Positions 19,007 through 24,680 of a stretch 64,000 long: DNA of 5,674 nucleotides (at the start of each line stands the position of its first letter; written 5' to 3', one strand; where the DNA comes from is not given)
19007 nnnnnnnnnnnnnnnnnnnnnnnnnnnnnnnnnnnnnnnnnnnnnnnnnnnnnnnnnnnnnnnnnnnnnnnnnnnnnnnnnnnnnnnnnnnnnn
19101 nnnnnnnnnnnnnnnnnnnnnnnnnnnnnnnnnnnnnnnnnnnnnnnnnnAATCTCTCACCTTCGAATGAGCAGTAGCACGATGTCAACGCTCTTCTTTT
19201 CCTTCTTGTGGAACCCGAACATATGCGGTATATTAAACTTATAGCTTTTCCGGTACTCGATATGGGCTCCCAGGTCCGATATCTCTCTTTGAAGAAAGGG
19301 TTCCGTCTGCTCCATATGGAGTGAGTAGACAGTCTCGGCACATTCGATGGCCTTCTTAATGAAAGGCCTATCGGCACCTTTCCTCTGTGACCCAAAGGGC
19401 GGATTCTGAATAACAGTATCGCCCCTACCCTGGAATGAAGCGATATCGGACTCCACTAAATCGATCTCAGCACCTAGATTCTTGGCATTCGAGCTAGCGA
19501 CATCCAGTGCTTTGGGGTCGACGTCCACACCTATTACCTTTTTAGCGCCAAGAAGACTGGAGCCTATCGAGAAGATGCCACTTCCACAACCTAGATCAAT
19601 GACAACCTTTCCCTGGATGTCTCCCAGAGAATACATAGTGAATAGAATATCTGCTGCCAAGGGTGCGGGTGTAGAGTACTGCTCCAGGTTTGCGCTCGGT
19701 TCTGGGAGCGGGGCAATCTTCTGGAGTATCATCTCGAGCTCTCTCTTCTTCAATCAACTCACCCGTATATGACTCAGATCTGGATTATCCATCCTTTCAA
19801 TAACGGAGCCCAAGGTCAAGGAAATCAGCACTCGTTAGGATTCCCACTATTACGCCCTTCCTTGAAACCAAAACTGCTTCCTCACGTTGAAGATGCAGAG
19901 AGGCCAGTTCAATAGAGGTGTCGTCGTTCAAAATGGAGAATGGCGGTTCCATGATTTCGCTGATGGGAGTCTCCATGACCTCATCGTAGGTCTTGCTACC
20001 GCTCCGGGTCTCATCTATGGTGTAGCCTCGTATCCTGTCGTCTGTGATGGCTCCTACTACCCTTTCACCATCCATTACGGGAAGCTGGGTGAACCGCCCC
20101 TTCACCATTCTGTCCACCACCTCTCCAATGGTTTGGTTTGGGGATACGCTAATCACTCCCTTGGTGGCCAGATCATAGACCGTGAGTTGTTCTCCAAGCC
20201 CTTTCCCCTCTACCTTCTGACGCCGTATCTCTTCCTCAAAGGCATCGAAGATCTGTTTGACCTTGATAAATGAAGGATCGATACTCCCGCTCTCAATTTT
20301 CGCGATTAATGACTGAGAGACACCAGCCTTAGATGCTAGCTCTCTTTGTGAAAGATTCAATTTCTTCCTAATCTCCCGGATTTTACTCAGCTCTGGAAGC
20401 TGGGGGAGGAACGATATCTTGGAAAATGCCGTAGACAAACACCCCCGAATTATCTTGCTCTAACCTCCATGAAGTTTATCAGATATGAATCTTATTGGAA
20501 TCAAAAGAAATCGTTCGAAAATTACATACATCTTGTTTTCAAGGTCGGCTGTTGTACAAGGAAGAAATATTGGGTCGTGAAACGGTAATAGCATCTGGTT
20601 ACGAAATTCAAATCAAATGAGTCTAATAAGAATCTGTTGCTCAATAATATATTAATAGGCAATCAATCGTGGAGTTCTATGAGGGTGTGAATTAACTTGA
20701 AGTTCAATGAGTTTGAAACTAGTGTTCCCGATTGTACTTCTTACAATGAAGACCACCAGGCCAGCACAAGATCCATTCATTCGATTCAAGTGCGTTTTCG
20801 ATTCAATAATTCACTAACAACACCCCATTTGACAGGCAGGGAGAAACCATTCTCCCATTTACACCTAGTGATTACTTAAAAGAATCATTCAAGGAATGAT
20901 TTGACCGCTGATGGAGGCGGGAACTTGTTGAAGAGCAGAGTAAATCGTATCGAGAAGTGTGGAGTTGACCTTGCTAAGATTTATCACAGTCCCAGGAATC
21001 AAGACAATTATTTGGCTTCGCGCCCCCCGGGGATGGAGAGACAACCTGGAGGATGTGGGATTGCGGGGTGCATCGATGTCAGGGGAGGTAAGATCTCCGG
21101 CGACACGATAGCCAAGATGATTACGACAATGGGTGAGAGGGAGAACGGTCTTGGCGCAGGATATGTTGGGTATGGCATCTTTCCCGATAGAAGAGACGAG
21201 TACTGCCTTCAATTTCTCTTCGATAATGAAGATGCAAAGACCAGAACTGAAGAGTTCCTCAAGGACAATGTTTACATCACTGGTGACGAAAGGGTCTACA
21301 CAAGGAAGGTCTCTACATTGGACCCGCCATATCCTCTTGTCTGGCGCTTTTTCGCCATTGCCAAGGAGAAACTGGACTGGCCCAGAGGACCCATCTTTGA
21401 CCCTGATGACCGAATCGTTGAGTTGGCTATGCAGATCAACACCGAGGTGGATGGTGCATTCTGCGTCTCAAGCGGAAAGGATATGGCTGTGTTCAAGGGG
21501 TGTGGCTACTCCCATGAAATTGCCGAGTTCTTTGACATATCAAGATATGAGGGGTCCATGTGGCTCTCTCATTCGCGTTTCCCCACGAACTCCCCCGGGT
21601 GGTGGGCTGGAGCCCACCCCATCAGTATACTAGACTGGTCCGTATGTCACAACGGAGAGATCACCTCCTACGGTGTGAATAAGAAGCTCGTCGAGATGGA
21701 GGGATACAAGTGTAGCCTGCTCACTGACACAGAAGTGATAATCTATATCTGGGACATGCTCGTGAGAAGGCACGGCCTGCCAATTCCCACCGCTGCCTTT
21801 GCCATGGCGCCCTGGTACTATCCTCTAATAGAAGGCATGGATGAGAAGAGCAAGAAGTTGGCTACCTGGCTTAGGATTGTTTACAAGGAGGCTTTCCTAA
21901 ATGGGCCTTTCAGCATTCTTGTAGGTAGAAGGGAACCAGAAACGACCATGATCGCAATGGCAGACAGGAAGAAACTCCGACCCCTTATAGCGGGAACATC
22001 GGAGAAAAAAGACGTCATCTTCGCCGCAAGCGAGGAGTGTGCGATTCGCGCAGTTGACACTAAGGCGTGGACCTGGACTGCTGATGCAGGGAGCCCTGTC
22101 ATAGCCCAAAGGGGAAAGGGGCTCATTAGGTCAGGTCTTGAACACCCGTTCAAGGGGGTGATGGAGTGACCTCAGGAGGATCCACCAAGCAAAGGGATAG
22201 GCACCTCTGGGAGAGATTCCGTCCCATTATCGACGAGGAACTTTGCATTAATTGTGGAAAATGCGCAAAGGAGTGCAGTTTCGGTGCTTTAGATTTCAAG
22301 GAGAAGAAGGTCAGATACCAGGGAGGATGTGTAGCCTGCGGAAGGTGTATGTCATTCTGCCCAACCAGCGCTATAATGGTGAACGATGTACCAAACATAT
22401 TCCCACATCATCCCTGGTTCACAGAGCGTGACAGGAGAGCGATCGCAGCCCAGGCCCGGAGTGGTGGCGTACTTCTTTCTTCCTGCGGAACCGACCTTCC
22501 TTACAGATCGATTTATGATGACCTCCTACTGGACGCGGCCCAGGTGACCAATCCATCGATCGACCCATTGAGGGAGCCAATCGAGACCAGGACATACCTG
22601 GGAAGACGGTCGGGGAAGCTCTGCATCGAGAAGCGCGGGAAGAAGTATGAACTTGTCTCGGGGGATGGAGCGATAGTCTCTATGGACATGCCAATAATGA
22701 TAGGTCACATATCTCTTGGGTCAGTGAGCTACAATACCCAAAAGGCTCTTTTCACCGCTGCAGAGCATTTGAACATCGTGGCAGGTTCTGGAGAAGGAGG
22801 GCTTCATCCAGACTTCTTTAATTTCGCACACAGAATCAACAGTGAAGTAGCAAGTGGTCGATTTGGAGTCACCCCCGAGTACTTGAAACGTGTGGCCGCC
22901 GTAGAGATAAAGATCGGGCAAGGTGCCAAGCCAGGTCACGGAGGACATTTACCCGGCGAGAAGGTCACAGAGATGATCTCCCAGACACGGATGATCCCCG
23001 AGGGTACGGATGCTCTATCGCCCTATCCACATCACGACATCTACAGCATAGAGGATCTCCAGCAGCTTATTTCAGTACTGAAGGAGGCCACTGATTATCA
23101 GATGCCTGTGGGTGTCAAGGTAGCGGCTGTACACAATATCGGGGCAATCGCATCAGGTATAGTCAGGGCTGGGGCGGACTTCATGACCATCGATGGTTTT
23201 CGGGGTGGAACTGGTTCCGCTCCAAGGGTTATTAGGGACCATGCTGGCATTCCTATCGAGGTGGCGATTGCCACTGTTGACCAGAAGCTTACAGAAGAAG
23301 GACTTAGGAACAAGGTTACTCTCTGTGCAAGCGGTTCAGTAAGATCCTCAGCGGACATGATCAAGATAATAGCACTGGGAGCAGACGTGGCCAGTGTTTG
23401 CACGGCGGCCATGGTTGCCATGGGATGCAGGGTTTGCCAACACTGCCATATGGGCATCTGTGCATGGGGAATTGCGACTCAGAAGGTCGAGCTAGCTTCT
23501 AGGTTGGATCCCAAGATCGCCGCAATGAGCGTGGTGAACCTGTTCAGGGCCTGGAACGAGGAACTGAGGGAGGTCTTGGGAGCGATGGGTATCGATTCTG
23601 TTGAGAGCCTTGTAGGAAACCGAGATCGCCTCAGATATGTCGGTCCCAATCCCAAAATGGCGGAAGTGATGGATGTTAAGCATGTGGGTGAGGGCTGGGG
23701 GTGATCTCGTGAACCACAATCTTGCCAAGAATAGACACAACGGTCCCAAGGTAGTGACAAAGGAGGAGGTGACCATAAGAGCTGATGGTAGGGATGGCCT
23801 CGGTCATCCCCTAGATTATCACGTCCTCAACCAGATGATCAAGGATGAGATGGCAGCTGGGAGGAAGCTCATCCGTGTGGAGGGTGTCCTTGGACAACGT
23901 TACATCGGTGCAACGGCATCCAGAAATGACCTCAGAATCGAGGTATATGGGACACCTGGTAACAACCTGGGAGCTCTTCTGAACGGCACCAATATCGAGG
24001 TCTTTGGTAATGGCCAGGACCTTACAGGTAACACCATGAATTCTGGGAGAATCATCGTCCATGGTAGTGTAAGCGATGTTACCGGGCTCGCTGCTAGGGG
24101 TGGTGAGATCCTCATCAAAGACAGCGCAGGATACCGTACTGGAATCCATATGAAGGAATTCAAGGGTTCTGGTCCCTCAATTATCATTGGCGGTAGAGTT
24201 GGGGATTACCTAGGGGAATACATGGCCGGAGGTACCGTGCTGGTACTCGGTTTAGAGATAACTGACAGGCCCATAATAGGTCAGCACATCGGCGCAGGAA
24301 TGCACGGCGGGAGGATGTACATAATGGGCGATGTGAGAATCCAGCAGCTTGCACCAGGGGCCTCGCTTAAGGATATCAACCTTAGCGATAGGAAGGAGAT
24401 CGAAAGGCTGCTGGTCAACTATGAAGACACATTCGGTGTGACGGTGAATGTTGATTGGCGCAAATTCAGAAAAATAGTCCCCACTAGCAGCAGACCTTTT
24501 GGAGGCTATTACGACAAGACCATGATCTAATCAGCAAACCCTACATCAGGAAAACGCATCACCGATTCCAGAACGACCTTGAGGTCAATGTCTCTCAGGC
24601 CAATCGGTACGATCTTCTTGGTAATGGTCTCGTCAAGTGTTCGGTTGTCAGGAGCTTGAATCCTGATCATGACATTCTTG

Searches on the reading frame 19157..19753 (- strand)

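Call 84: search_protein_families(library=pfam, proteins=[window:19157-19753:-], max_evalue=0.0001)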
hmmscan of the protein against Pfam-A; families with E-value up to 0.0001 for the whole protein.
window:19157-19753:- (198 aa): 10 families
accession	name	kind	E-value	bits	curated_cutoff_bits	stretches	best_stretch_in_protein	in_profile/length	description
PF06325.19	PrmA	-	4.6e-15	56.3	22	1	47-115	161-231/296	Ribosomal protein L11 methyltransferase (PrmA)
PF05175.20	MTS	-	1.5e-12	47.9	23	1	46-136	30-127/170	Methyltransferase small domain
PF13649.12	Methyltransf_25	-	3.2e-09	37.8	27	1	51-110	1-61/97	Methyltransferase domain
PF13847.12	Methyltransf_31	-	8.1e-09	35.7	27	1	48-117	4-81/145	Methyltransferase domain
PF01170.24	UPF0020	-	9.2e-08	32.4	22.3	1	26-123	6-134/197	RMKL-like, methyltransferase domain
PF08241.18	Methyltransf_11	-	2.9e-06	28.3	21.2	1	53-106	2-53/95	Methyltransferase domain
PF02475.24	TRM5-TYW2_MTfase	-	5.7e-06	26.8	28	1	47-146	36-134/164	TRM5/TYW2 methyltransferase domain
PF01861.22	BpsA_C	-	9.2e-06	25.5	27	1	17-119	14-121/243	Branched-chain polyamine synthase A C-terminal domain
PF03602.21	Cons_hypoth95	-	2.6e-05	24.4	24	1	38-124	33-127/182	Conserved hypothetical protein 95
PF01728.25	FtsJ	-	8.7e-05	22.9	24.1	0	45-85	20-59/181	FtsJ-like methyltransferase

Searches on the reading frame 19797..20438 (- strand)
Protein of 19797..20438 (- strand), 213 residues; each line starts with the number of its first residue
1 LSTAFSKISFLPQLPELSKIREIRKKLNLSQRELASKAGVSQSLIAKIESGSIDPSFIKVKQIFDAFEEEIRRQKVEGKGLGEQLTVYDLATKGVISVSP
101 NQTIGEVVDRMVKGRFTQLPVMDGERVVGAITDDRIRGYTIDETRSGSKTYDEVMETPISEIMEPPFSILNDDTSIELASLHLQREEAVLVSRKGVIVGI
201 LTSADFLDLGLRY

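Call 84: search_protein_families(library=pfam, proteins=[window:19797-20438:-], max_evalue=0.0001)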
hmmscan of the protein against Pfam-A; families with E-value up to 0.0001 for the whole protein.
window:19797-20438:- (213 aa): 4 families
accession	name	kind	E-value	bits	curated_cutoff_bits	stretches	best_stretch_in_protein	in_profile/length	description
PF00571.33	CBS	-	8.6e-16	58.5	24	1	87-138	1-53/57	CBS domain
PF01381.28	HTH_3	-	2.9e-14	53.3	23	1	20-69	1-50/55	Helix-turn-helix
PF12844.13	HTH_19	-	1.5e-11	44.4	30.2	1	19-68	3-52/64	Helix-turn-helix domain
PF13560.12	HTH_31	-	4.1e-07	30.6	27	1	20-65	6-52/64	Helix-turn-helix domain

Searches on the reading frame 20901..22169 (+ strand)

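Call 19: search_protein_families(library=pfam, proteins=[window:20901-22169:+], max_evalue=0.0001)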
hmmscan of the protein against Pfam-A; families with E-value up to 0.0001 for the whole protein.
window:20901-22169:+ (422 aa): 3 families
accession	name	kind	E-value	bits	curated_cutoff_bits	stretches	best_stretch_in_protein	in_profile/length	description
PF00310.26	GATase_2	-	7e-09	35.4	19.9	1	180-264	162-245/420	Glutamine amidotransferases class-II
PF13522.11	GATase_6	-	2.2e-07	31.4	27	1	217-285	9-78/130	Glutamine amidotransferase domain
PF13537.11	GATase_7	-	7.5e-05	23.2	25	0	245-285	23-63/123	Glutamine amidotransferase domain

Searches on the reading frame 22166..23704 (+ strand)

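Call 19: search_protein_families(library=pfam, proteins=[window:22166-23704:+], max_evalue=0.0001)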
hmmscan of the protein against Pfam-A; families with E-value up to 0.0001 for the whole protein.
window:22166-23704:+ (512 aa): 10 families
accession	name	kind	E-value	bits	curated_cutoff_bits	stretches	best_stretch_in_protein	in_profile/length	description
PF01645.23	Glu_synthase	-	1.4e-124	416.5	20.4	1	117-476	7-368/369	Conserved region in glutamate synthase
PF04898.20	Glu_syn_central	-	2.6e-14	53.7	22.8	1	354-484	159-267/277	Glutamate synthase central domain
PF00037.32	Fer4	-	7.6e-10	38.6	21.1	1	20-42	1-23/24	4Fe-4S binding domain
PF14697.11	Fer4_21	-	1.8e-08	34.8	35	1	21-70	2-57/59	4Fe-4S dicluster domain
PF12838.12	Fer4_7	-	3.8e-07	30.9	27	1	27-69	2-52/52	4Fe-4S dicluster domain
PF13237.11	Fer4_10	-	2.3e-06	27.9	25.5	1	20-66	2-53/53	4Fe-4S dicluster domain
PF12837.12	Fer4_6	-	4.4e-06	26.8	25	1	20-42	2-24/24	4Fe-4S binding domain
PF13187.11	Fer4_9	-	1.7e-05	25.2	27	1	27-70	2-52/52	4Fe-4S dicluster domain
PF12797.12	Fer4_2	-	3e-05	24.2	24.5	0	19-38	2-21/22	4Fe-4S binding domain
PF13484.11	Fer4_16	-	6.5e-05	24.1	30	0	55-73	2-20/66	4Fe-4S double cluster binding domain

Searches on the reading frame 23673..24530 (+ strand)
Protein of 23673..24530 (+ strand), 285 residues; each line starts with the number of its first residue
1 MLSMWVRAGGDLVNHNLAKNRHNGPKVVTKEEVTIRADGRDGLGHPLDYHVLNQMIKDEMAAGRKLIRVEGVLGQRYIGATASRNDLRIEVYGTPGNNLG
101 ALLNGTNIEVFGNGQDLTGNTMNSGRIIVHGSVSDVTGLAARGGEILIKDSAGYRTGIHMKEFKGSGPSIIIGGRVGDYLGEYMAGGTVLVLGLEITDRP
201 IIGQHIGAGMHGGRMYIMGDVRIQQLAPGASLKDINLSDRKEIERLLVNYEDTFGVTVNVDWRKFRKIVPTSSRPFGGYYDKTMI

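Call 19: search_protein_families(library=pfam, proteins=[window:23673-24530:+], max_evalue=0.0001)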
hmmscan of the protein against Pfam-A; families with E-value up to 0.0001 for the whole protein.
window:23673-24530:+ (285 aa): 1 family
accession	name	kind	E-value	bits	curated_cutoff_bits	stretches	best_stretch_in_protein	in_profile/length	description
PF01493.24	GXGXG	-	4.2e-29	101.9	32.5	1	68-221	13-165/190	GXGXG motif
